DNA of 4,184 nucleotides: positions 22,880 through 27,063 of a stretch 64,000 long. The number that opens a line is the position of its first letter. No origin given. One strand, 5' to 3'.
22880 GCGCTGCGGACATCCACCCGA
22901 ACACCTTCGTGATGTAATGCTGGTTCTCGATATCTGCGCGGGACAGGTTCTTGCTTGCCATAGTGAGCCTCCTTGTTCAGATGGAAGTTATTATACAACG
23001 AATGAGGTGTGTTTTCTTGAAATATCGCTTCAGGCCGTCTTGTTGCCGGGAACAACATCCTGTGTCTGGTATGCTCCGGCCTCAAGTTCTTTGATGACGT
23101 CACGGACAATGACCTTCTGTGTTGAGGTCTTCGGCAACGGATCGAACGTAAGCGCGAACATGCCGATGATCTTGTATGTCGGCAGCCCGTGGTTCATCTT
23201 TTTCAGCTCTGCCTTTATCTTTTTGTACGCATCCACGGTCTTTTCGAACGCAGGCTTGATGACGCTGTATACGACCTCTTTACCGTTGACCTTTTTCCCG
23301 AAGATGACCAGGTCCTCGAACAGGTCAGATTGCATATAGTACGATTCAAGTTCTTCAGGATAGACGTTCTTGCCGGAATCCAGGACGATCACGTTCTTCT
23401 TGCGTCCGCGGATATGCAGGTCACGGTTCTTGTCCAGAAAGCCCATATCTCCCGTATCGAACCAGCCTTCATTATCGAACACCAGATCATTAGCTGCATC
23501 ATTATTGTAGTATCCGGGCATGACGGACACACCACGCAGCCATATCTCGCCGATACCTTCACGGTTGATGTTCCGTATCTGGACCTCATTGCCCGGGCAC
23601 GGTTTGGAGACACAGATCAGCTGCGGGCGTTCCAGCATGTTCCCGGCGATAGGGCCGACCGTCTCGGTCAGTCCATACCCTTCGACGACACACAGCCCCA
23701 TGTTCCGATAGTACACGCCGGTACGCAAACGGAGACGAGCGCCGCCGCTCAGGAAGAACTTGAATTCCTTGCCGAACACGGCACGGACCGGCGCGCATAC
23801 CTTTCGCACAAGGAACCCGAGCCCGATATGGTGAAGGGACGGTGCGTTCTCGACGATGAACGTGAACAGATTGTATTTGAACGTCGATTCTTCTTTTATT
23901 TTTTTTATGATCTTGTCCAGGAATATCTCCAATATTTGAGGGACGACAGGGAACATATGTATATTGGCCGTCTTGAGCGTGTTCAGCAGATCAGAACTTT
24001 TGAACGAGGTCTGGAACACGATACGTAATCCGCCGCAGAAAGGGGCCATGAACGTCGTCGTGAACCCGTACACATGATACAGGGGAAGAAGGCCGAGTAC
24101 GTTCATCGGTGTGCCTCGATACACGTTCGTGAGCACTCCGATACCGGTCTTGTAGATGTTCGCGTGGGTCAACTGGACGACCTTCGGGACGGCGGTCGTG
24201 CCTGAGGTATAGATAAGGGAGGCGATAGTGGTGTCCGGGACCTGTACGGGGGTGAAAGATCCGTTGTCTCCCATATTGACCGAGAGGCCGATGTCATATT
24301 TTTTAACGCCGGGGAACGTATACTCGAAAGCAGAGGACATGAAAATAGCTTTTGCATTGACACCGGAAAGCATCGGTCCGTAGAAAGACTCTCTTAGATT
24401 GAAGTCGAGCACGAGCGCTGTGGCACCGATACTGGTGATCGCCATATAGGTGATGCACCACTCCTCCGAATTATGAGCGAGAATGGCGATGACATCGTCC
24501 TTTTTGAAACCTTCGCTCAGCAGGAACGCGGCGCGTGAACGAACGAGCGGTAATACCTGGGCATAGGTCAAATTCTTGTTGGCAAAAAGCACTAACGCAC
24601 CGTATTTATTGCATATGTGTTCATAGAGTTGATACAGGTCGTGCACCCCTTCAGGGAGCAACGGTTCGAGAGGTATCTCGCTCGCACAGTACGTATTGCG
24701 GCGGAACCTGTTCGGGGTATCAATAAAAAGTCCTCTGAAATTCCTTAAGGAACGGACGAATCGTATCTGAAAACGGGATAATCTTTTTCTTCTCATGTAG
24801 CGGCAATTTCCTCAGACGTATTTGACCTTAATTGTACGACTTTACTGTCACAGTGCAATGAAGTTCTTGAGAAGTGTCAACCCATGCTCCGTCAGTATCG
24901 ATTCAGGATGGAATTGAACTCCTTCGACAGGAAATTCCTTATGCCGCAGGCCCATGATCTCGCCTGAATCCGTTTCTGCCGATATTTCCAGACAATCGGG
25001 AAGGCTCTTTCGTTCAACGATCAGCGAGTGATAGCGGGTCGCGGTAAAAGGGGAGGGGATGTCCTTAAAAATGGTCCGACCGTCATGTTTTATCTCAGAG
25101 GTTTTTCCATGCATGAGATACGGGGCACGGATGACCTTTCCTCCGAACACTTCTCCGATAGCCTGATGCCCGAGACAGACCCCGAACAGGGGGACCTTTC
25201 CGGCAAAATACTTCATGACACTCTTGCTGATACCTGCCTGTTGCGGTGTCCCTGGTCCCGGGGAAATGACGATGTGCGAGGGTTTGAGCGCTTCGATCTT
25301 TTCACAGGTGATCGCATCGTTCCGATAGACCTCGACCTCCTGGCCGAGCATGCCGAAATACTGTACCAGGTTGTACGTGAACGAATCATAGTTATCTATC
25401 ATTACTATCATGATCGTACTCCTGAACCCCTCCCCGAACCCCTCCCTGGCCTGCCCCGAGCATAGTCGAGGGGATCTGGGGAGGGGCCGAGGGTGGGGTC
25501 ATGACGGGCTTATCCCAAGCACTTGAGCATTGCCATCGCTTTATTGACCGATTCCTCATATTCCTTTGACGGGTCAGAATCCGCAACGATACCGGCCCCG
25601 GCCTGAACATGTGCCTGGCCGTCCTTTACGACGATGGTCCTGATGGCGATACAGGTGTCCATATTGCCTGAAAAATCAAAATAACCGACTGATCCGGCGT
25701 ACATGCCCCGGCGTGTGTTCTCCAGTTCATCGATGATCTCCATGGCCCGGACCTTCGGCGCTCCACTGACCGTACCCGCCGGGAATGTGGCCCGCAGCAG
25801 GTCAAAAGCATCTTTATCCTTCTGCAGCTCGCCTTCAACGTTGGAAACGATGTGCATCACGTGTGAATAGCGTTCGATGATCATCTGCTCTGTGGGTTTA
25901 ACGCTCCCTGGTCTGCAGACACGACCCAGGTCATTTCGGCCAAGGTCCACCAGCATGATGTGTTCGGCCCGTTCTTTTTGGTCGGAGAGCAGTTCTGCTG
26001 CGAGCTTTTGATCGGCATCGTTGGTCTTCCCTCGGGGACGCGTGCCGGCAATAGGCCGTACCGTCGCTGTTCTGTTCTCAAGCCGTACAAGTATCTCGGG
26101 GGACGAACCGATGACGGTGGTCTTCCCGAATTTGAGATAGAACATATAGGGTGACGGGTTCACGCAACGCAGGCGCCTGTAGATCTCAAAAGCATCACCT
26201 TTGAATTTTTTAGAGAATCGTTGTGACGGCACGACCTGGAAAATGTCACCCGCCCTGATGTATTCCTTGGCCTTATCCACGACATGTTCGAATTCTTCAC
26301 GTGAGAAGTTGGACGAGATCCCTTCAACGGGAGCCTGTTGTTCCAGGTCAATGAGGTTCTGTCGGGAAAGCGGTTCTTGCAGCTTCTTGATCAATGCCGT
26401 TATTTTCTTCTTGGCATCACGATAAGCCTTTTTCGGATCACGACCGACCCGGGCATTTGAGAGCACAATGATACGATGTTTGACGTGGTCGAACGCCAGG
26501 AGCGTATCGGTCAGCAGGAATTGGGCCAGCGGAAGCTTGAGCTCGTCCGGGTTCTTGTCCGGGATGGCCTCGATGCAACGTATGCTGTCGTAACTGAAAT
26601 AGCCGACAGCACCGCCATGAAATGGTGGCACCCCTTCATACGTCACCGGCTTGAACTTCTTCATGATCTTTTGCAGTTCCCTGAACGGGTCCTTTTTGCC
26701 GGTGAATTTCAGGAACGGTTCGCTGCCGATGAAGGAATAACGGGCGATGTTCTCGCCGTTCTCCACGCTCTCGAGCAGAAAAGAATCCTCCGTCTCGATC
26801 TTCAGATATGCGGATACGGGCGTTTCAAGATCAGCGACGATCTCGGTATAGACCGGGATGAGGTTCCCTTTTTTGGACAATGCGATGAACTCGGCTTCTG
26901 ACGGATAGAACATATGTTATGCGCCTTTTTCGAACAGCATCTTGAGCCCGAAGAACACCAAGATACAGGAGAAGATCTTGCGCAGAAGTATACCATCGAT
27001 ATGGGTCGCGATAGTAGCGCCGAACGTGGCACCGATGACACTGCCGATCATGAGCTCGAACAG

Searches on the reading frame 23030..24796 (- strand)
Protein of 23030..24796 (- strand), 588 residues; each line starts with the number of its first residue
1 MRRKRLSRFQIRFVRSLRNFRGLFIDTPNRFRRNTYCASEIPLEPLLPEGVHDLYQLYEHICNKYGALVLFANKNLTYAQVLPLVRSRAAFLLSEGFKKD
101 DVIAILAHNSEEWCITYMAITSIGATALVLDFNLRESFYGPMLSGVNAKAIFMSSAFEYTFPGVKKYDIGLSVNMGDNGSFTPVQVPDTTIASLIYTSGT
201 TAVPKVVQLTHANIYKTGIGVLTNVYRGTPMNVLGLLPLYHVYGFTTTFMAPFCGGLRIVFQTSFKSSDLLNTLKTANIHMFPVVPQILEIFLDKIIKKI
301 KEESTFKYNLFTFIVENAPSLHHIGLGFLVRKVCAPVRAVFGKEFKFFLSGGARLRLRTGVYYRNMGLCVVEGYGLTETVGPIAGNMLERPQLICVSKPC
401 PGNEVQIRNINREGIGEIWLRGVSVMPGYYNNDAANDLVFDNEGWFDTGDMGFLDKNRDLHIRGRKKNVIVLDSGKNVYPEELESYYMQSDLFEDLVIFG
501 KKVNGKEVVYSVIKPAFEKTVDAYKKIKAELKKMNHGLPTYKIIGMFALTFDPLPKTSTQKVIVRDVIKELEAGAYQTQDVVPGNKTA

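Call 85: search_protein_families(library=ncbifam, proteins=[window:23030-24796:-], max_evalue=1e-10)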
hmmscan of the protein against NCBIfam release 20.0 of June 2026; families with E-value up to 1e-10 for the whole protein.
window:23030-24796:- (588 aa): 80 families (the best 25 are shown)
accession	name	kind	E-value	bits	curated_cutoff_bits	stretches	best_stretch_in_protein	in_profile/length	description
NF004837.0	PRK06187.1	subfamily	5.9e-57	193.1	476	3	343-574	286-525/531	long-chain-fatty-acid--CoA ligase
TIGR01923.1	menE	equivalog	4.8e-54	183.9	330.15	2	346-501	227-382/442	o-succinylbenzoate--CoA ligase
NF002966.0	PRK03640.1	equivalog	2.3e-53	181.5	556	2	69-305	21-255/483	o-succinylbenzoate--CoA ligase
NF004114.0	PRK05605.1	equivalog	3e-47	161.2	766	2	347-573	342-571/575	long-chain-fatty-acid--CoA ligase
NF005801.1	PRK07656.1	equivalog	1.7e-43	149.1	657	1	370-501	308-437/500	FadD3 family acyl-CoA ligase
NF052269.1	Staph_lig_FadD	equivalog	1.6e-41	142.2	650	2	344-570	266-492/499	long-chain-fatty-acid--CoA ligase FadD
NF009233.0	PRK12583.1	subfamily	9.3e-41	139.8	832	1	403-562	382-541/558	fatty acid CoA ligase family protein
NF004511.1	PRK05852.1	equivalog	1.2e-37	129.8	650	2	341-514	272-453/505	FadD7 family fatty acid--CoA ligase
NF006181.0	PRK08314.1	subfamily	1.4e-37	129.2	705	1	364-568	341-551/563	long-chain-fatty-acid--CoA ligase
NF005702.0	PRK07514.1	subfamily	1.7e-37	129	558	2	343-570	270-498/506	malonyl-CoA synthase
NF005463.0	PRK07059.1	subfamily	2e-37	128.9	869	1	362-567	347-552/557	long-chain-fatty-acid--CoA ligase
NF004229.0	PRK05677.1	subfamily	1.1e-36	126.5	879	1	342-569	325-553/563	long-chain-fatty-acid--CoA ligase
NF006182.0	PRK08316.1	subfamily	8.1e-36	123.6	663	2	69-287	30-269/523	fatty acyl-CoA synthetase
NF006539.0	PRK09029.1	equivalog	3.6e-35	121.7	494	2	346-499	243-385/458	o-succinylbenzoate--CoA ligase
NF005220.0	PRK06710.1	equivalog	6.5e-35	120.2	1116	2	364-571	345-553/563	long-chain-fatty-acid--CoA ligase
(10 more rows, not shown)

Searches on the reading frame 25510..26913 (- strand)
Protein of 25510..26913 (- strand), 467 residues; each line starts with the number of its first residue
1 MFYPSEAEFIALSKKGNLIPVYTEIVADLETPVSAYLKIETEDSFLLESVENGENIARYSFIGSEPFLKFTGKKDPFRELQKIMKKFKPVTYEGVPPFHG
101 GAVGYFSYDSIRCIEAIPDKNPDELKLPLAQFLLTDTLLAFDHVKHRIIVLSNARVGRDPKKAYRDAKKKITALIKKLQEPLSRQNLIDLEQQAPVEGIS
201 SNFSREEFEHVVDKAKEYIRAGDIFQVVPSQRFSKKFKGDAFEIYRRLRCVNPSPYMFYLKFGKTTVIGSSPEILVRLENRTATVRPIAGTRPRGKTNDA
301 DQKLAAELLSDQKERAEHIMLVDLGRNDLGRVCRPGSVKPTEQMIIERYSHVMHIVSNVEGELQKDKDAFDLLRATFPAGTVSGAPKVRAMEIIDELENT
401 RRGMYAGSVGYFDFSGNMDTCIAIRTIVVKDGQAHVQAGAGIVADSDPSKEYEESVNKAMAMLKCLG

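Call 85: search_protein_families(library=ncbifam, proteins=[window:25510-26913:-], max_evalue=1e-10)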
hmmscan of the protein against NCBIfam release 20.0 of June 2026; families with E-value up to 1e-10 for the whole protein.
window:25510-26913:- (467 aa): 26 families (the best 25 are shown)
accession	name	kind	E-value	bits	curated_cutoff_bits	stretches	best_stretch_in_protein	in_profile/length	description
TIGR00564.1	trpE_most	equivalog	5e-177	589.5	517.7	1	27-465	1-453/455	anthranilate synthase component I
NF010086.0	PRK13571.1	equivalog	2.5e-167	557.4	693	1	5-465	10-496/510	anthranilate synthase component I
TIGR01820.1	TrpE-arch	equivalog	3.3e-148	494.7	512.05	1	73-467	70-449/449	anthranilate synthase component I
NF004610.0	PRK05940.1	equivalog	7e-118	394.3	568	1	55-466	49-459/467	anthranilate synthase component I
NF010089.0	PRK13574.1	equivalog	2.9e-114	382.3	527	2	201-464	153-416/421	anthranilate synthase component I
NF010087.0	PRK13572.1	equivalog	2.9e-114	382.1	580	1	31-467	10-432/435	anthranilate synthase component I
TIGR01824.1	PabB-clade2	equivalog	3.9e-112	375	408.55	1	100-461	1-354/355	aminodeoxychorismate synthase, component I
NF010079.0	PRK13564.1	equivalog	6.1e-112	375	471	1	77-465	124-510/521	anthranilate synthase component 1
NF006563.0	PRK09070.1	equivalog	5.2e-105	351.7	514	1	45-466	26-444/447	aminodeoxychorismate synthase component I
TIGR00565.1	trpE_proteo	equivalog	1.3e-98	331.1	494.65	1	102-465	129-492/498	anthranilate synthase component I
TIGR00553.1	pabB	equivalog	6.2e-92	308.2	328.4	1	103-460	2-327/329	aminodeoxychorismate synthase component I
NF010082.0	PRK13567.1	equivalog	1e-89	301.4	576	1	97-464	96-465/468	anthranilate synthase component I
NF012009.0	PRK15465.1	equivalog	6.6e-89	298.5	622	1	70-466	73-451/453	aminodeoxychorismate synthase component 1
NF010081.0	PRK13566.1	equivalog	1.1e-80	271.8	645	1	101-466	158-507/729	anthranilate synthase component I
NF005698.0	PRK07508.1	equivalog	5.8e-73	245.6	452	1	185-460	96-373/383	aminodeoxychorismate synthase component I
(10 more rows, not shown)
